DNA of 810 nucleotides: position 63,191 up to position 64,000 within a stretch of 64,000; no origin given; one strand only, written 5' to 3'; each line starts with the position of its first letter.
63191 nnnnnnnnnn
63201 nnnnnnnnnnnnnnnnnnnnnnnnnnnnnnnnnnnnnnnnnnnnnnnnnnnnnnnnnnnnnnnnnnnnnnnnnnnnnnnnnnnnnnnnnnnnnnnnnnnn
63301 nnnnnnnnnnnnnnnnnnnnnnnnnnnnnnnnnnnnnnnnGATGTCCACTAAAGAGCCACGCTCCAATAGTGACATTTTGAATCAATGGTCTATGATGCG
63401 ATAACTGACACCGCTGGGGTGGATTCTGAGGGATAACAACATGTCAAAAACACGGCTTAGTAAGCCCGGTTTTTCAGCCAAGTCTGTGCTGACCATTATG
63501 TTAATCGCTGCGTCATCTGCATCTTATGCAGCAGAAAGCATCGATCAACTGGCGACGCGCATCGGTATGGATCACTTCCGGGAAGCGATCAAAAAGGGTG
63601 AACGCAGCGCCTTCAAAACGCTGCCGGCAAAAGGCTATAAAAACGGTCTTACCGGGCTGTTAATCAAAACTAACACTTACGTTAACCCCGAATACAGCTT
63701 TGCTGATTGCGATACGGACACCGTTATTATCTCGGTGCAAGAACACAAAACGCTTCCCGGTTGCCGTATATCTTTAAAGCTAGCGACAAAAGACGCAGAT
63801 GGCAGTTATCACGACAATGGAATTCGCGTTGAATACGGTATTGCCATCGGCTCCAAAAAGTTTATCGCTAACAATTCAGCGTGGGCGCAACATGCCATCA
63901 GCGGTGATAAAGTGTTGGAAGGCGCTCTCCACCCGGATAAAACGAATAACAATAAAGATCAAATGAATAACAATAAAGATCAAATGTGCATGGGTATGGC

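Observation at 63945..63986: Perfect 21-bp tandem duplication inside the 3' partial secreted-protein gene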

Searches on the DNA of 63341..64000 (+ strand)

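Call 4: search_dna_similar(query=window:63341-64000:+, collection=ecoli_genomes, mode=near, max_rows=30)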
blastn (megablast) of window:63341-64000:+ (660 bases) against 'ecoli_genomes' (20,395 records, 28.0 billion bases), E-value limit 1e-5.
Records with a match: 253; places in all: 253; records where one place covers at least 80% of the query: 253.
Genomes with a match: 253 of 5426; with a place that covers at least 80% of the query: 253. Places per genome that has any: lowest 1, median 1, highest 1. On chromosomes: 253 places; on plasmids: 0.
Best place of each record, by identity: >=99% 228; 95-99% 1; 90-95% 10; 80-90% 14.
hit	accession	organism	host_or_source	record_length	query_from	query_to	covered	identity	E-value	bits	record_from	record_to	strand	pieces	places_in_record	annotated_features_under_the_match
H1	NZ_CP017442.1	Escherichia coli O157:H7 strain 4276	Cattle Hide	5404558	1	660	100%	100.0%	0e+0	1223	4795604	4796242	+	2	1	hypothetical protein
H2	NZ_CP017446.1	Escherichia coli O157:H7 strain 9234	Cattle Hide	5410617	1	660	100%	100.0%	0e+0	1223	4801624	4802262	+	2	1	hypothetical protein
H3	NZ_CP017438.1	Escherichia coli O157:H7 strain 2159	Cattle Hide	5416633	1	660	100%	100.0%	0e+0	1223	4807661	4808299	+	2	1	hypothetical protein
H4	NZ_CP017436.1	Escherichia coli O157:H7 strain 2149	Cattle Hide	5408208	1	660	100%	100.0%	0e+0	1223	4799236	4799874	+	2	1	hypothetical protein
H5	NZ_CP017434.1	Escherichia coli O157:H7 strain 1130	Cattle Hide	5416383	1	660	100%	100.0%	0e+0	1223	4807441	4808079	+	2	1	hypothetical protein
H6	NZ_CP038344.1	Escherichia coli O157:H7 strain Gim1-1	cattle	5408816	1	660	100%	100.0%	0e+0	1223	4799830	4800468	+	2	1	hypothetical protein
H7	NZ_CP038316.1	Escherichia coli O157:H7 strain NE92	bovine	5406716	1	660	100%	100.0%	0e+0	1223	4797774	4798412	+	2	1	hypothetical protein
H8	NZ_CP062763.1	Escherichia coli O157:H7 strain Z885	Bovine Faeces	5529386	1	660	100%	100.0%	0e+0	1223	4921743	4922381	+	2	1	hypothetical protein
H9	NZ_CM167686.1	Escherichia coli strain NCCP 13918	Homo sapiens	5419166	1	660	100%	100.0%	0e+0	1223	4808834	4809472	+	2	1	hypothetical protein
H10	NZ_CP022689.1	Escherichia coli strain CDC#03-98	missing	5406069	1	660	100%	100.0%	0e+0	1219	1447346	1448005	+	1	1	hypothetical protein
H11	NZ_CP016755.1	Escherichia coli strain FORC_044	Homo sapiens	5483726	1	660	100%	100.0%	0e+0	1219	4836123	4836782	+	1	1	hypothetical protein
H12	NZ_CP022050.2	Escherichia coli O157 strain FDAARGOS_293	Homo sapiens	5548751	1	660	100%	100.0%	0e+0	1219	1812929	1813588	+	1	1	hypothetical protein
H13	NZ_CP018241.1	Escherichia coli strain 319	missing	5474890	1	660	100%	100.0%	0e+0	1219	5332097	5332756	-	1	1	hypothetical protein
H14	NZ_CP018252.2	Escherichia coli strain 9000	Cattle faeces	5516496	1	660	100%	100.0%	0e+0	1219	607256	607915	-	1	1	hypothetical protein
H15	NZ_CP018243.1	Escherichia coli strain 350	missing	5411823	1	660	100%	100.0%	0e+0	1219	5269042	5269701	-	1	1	hypothetical protein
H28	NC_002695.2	Escherichia coli O157:H7 str. Sakai strain Sakai substr. ...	Homo sapiens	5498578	1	660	100%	100.0%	0e+0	1219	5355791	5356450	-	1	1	phage-like element SpLE5 | hypothetical protein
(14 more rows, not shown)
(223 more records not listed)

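Call 5: search_dna_similar(query=window:63341-64000:+, collection=plasmids, mode=near, max_rows=30)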
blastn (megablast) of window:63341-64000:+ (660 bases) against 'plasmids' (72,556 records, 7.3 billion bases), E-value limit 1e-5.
No match.

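Call 6: get_annotated_region(hit=H28, flank=4000)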
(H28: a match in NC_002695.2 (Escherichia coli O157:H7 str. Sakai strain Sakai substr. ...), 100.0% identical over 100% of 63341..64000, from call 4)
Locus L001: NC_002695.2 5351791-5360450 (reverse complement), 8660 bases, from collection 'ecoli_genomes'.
description: Escherichia coli O157:H7 str. Sakai DNA, complete genome
organism: Escherichia coli O157:H7 str. Sakai strain Sakai substr. RIMD 0509952 (NCBI taxid 386585)
replicon: genomic; assembly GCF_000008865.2
host: Homo sapiens; source: Human intestinal microflora; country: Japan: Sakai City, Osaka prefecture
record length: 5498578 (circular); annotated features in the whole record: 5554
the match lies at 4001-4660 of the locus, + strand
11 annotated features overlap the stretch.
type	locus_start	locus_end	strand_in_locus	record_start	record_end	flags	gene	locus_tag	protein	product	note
sequence_feature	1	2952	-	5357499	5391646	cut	-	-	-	phage-like element SpLE6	-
CDS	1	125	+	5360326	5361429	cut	-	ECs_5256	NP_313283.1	HNH endonuclease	-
CDS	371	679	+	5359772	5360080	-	yjhT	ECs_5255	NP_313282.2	N-acetylneuraminate epimerase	-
CDS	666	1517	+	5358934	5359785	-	-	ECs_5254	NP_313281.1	restriction endonuclease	-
CDS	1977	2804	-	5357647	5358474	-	-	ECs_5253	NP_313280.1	integrase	-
sequence_feature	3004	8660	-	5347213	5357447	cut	-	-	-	phage-like element SpLE5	-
CDS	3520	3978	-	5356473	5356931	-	-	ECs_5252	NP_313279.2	transcription regulator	-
CDS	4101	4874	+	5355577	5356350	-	-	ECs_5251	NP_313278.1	hypothetical protein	-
CDS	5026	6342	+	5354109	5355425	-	-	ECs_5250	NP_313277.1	hypothetical protein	-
CDS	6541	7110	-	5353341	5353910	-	-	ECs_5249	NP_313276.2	site-specific recombinases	-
CDS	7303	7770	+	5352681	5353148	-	-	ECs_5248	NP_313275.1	hypothetical protein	-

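Call 7: get_annotated_region(hit=H1, flank=2500)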
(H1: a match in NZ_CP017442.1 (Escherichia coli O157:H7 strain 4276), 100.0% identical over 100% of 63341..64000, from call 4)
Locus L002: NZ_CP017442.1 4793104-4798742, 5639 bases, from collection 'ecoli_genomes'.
description: Escherichia coli O157:H7 strain 4276 chromosome, complete genome
organism: Escherichia coli O157:H7 strain 4276 (NCBI taxid 83334)
replicon: chromosome; assembly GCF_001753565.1
host: -; source: Cattle Hide; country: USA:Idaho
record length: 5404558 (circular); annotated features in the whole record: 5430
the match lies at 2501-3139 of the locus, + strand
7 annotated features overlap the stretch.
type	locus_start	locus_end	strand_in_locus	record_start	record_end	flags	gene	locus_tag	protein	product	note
CDS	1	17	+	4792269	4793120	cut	-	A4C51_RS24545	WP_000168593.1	phosphorothioated DNA-binding restriction endonuclease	-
CDS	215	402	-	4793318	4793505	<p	-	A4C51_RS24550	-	transposase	frameshifted; incomplete; partial in the middle of a contig; missing C-terminus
CDS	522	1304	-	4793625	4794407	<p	-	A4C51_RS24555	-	tyrosine-type recombinase/integrase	incomplete; partial in the middle of a contig; missing C-terminus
CDS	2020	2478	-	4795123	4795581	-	-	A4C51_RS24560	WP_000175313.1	helix-turn-helix domain-containing protein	-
CDS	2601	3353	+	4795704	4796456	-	-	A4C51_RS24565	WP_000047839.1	hypothetical protein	-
CDS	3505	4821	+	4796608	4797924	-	-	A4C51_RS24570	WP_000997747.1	hypothetical protein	-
CDS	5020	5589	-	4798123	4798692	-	-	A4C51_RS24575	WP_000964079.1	recombinase family protein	-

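Call 13: search_dna_similar(query=L002:2601-3353:+, collection=ecoli_genomes, mode=near, max_rows=60)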
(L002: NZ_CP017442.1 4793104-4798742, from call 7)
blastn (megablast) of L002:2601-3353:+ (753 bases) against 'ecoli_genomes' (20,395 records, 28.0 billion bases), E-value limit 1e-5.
Records with a match: 253; places in all: 254; records where one place covers at least 80% of the query: 249.
Genomes with a match: 253 of 5426; with a place that covers at least 80% of the query: 249. Places per genome that has any: lowest 1, median 1, highest 2. On chromosomes: 254 places; on plasmids: 0.
Best place of each record, by identity: >=99% 11; 95-99% 217; 90-95% 5; 80-90% 20.
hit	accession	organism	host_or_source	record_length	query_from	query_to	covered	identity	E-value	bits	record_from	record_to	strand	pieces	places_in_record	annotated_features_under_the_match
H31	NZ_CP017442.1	Escherichia coli O157:H7 strain 4276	Cattle Hide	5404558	1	753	100%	100.0%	0e+0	1391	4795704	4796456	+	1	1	hypothetical protein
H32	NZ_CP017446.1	Escherichia coli O157:H7 strain 9234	Cattle Hide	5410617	1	753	100%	100.0%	0e+0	1391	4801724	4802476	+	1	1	hypothetical protein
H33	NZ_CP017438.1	Escherichia coli O157:H7 strain 2159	Cattle Hide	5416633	1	753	100%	100.0%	0e+0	1391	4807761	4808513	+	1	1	hypothetical protein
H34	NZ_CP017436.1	Escherichia coli O157:H7 strain 2149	Cattle Hide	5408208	1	753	100%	100.0%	0e+0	1391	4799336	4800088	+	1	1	hypothetical protein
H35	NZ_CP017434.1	Escherichia coli O157:H7 strain 1130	Cattle Hide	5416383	1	753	100%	100.0%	0e+0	1391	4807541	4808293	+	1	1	hypothetical protein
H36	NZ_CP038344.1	Escherichia coli O157:H7 strain Gim1-1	cattle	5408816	1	753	100%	100.0%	0e+0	1391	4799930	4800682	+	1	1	hypothetical protein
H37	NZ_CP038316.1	Escherichia coli O157:H7 strain NE92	bovine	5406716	1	753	100%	100.0%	0e+0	1391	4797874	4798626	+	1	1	hypothetical protein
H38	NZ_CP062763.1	Escherichia coli O157:H7 strain Z885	Bovine Faeces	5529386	1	753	100%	100.0%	0e+0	1391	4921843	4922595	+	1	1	hypothetical protein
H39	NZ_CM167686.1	Escherichia coli strain NCCP 13918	Homo sapiens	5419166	1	753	100%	100.0%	0e+0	1391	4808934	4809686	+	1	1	hypothetical protein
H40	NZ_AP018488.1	Escherichia coli O157:H7 strain PV15-279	Homo sapiens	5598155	1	753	100%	99.7%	0e+0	1380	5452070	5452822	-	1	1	hypothetical protein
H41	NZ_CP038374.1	Escherichia coli O157:H7 strain F3113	beef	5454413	1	753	100%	99.7%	0e+0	1380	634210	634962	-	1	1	hypothetical protein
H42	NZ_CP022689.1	Escherichia coli strain CDC#03-98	missing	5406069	1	753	100%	97.3%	0e+0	1293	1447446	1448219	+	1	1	hypothetical protein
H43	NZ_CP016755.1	Escherichia coli strain FORC_044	Homo sapiens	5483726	1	753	100%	97.3%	0e+0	1293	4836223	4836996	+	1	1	hypothetical protein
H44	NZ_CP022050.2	Escherichia coli O157 strain FDAARGOS_293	Homo sapiens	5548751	1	753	100%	97.3%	0e+0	1293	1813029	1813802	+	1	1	hypothetical protein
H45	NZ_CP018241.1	Escherichia coli strain 319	missing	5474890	1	753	100%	97.3%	0e+0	1293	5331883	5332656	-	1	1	hypothetical protein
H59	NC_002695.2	Escherichia coli O157:H7 str. Sakai strain Sakai substr. ...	Homo sapiens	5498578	1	753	100%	97.3%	0e+0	1293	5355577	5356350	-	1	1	phage-like element SpLE5 | hypothetical protein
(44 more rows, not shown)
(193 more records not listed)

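Call 23: search_dna_similar(query=L001:4101-4874:+, collection=ecoli_genomes, mode=near, max_rows=60, rows=spread)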
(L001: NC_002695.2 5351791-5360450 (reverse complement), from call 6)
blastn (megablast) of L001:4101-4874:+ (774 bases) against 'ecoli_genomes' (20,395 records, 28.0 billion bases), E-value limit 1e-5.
Records with a match: 253; places in all: 254; records where one place covers at least 80% of the query: 249.
Genomes with a match: 253 of 5426; with a place that covers at least 80% of the query: 249. Places per genome that has any: lowest 1, median 1, highest 2. On chromosomes: 254 places; on plasmids: 0.
Best place of each record, by identity: >=99% 217; 95-99% 11; 90-95% 3; 80-90% 22.
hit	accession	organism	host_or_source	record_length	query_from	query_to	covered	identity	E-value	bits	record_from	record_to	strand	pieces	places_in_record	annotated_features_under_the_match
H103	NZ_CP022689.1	Escherichia coli strain CDC#03-98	missing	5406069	1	774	100%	100.0%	0e+0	1430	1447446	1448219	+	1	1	hypothetical protein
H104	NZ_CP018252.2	Escherichia coli strain 9000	Cattle faeces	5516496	1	774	100%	100.0%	0e+0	1430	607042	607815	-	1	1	hypothetical protein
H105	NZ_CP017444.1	Escherichia coli O157:H7 strain 8368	Cattle Hide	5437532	1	774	100%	100.0%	0e+0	1430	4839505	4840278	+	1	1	hypothetical protein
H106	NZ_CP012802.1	Escherichia coli O157:H7 strain WS4202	derived from CIP 106327 (Collection de ...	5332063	1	774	100%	100.0%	0e+0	1430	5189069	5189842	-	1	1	hypothetical protein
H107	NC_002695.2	Escherichia coli O157:H7 str. Sakai strain Sakai substr. ...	Homo sapiens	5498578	1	774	100%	100.0%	0e+0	1430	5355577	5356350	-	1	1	phage-like element SpLE5 | hypothetical protein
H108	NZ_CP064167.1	Escherichia coli O157:H7 strain Wll001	Homo sapiens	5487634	1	774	100%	100.0%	0e+0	1430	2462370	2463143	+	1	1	hypothetical protein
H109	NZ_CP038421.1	Escherichia coli O157:H7 strain 7636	bovine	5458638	1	774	100%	100.0%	0e+0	1430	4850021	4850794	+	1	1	hypothetical protein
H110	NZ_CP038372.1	Escherichia coli O157:H7 strain F6294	beef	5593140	1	774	100%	100.0%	0e+0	1430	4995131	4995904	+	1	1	hypothetical protein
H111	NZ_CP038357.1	Escherichia coli O157:H7 strain F7508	missing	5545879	1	774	100%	100.0%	0e+0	1430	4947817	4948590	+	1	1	hypothetical protein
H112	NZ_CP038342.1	Escherichia coli O157:H7 strain H2495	Homo sapiens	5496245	1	774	100%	100.0%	0e+0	1430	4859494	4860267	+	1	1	hypothetical protein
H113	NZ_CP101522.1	Escherichia coli O157:H7 strain MD2019EC2705C4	lettuce from ready salad pack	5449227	1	774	100%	100.0%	0e+0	1430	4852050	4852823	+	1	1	hypothetical protein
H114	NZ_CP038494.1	Escherichia coli O157:H7 strain TT12B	Homo sapiens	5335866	1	774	100%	100.0%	0e+0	1430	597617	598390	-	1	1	hypothetical protein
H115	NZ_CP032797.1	Escherichia coli strain ERL06-2497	bovine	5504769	1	774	100%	100.0%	0e+0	1430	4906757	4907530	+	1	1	hypothetical protein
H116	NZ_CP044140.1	Escherichia coli O157 strain AR-0430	missing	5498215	1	774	100%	100.0%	0e+0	1430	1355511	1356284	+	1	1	hypothetical protein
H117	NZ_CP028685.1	Escherichia coli strain 111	cattle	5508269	1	774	100%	100.0%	0e+0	1430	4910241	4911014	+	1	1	hypothetical protein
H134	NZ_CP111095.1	Escherichia coli strain TW14588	Lactuca sativa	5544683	1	774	100%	100.0%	0e+0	1430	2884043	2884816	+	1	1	hypothetical protein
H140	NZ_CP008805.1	Escherichia coli O157:H7 str. SS17 strain SS17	Cattle feces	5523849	1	774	100%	99.9%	0e+0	1424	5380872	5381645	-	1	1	hypothetical protein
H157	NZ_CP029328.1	Escherichia coli strain A1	Short-beaked echidna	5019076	1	773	100%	86.8%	0e+0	843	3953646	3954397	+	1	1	hypothetical protein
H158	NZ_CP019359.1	Escherichia coli strain XH990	Homo sapiens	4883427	1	773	100%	82.4%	0e+0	654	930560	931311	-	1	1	hypothetical protein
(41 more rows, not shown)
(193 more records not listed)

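Call 24: get_annotated_region(hit=H41, flank=5000)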
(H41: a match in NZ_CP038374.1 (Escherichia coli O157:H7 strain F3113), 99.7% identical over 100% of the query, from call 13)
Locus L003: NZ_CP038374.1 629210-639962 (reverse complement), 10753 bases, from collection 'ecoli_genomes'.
description: Escherichia coli O157:H7 strain F3113 chromosome, complete genome
organism: Escherichia coli O157:H7 strain F3113 (NCBI taxid 83334)
replicon: chromosome; assembly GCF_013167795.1
host: -; source: beef; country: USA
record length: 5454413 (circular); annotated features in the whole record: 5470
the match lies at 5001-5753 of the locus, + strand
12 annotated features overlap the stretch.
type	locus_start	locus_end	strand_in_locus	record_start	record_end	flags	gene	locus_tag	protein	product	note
CDS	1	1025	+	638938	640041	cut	zorE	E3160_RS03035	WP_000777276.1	type II Zorya anti-phage system protein ZorE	-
CDS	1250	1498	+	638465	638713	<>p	-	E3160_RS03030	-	N-acetylneuraminate epimerase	incomplete; partial in the middle of a contig; missing N-terminus and C-terminus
CDS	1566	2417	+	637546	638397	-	-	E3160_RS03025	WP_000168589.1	phosphorothioated DNA-binding restriction endonuclease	-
CDS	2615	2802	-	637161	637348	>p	-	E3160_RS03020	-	transposase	frameshifted; incomplete; partial in the middle of a contig; missing C-terminus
CDS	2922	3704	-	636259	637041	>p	-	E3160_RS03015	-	tyrosine-type recombinase/integrase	incomplete; partial in the middle of a contig; missing C-terminus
CDS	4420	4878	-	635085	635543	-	-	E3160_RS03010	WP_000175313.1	helix-turn-helix domain-containing protein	-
CDS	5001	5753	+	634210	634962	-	-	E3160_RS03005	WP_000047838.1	hypothetical protein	-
CDS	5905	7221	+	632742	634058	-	-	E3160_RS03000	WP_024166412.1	hypothetical protein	-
CDS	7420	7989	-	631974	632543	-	-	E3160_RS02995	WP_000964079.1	recombinase family protein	-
CDS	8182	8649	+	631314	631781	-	-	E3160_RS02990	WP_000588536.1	DUF1643 domain-containing protein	-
CDS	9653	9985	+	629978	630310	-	-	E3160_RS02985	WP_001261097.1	NIPSNAP family protein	-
CDS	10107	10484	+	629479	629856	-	-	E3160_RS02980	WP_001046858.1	DUF4160 domain-containing protein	-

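Call 25: get_annotated_region(hit=H40, flank=5000)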
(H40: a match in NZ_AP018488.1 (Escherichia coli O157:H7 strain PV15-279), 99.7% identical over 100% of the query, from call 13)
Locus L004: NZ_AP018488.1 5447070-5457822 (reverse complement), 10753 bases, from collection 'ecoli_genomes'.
description: Escherichia coli O157:H7 strain PV15-279 chromosome, complete genome
organism: Escherichia coli O157:H7 strain PV15-279 (NCBI taxid 83334)
replicon: chromosome; assembly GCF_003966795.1
host: Homo sapiens; source: -; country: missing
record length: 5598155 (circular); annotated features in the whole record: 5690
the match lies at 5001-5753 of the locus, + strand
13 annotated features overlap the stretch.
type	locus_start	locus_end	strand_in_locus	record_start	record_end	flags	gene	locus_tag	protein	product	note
CDS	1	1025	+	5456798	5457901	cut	zorE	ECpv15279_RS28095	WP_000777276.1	type II Zorya anti-phage system protein ZorE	-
CDS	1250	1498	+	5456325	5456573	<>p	-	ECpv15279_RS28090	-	N-acetylneuraminate epimerase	incomplete; partial in the middle of a contig; missing N-terminus and C-terminus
CDS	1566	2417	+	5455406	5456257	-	-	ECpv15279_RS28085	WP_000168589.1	phosphorothioated DNA-binding restriction endonuclease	-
CDS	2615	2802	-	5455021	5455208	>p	-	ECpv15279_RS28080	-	transposase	frameshifted; incomplete; partial in the middle of a contig; missing C-terminus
CDS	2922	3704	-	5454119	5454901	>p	-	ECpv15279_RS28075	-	tyrosine-type recombinase/integrase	incomplete; partial in the middle of a contig; missing C-terminus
CDS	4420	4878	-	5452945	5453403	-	-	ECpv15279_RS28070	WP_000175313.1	helix-turn-helix domain-containing protein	-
CDS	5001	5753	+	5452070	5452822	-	-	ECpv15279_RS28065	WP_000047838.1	hypothetical protein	-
CDS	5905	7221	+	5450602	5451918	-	-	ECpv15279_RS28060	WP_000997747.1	hypothetical protein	-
CDS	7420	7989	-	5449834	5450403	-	-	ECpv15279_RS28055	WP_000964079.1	recombinase family protein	-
CDS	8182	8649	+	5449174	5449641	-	-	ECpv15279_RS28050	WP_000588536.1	DUF1643 domain-containing protein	-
CDS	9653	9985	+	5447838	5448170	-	-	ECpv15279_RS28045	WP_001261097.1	NIPSNAP family protein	-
CDS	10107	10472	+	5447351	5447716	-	-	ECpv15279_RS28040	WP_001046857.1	DUF4160 domain-containing protein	-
CDS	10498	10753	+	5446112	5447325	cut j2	-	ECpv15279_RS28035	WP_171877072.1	IS3-like element IS1203 family transposase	programmed frameshift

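Call 26: get_annotated_region(hit=H140, flank=5000)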
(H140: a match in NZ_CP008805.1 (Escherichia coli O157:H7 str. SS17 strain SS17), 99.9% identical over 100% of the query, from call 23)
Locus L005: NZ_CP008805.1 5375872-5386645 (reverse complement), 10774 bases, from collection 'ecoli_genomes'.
description: Escherichia coli O157:H7 str. SS17 chromosome, complete genome
organism: Escherichia coli O157:H7 str. SS17 strain SS17 (NCBI taxid 1328859)
replicon: chromosome; assembly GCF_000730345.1
host: -; source: Cattle feces; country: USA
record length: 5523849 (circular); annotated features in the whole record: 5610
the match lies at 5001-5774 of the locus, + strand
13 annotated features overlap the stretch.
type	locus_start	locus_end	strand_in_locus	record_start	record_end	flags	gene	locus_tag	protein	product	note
CDS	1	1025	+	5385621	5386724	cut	zorE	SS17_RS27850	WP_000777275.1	type II Zorya anti-phage system protein ZorE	-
CDS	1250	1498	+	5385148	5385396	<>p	-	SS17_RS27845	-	N-acetylneuraminate epimerase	incomplete; partial in the middle of a contig; missing N-terminus and C-terminus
CDS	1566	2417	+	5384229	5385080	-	-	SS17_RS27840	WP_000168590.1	phosphorothioated DNA-binding restriction endonuclease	-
CDS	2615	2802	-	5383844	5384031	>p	-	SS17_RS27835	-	transposase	frameshifted; incomplete; partial in the middle of a contig; missing C-terminus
CDS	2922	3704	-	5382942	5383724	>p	-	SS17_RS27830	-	tyrosine-type recombinase/integrase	incomplete; partial in the middle of a contig; missing C-terminus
CDS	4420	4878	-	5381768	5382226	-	-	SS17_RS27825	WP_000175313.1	helix-turn-helix domain-containing protein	-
CDS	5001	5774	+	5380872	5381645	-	-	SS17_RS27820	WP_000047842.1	hypothetical protein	-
CDS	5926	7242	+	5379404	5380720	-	-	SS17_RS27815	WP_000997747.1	hypothetical protein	-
CDS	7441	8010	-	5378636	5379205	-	-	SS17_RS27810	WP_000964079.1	recombinase family protein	-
CDS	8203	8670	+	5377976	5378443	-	-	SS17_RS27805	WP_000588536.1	DUF1643 domain-containing protein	-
CDS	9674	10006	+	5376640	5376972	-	-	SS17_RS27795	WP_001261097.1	NIPSNAP family protein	-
CDS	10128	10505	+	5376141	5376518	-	-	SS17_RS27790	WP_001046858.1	DUF4160 domain-containing protein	-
CDS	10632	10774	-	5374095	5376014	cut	-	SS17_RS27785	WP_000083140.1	site-specific integrase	-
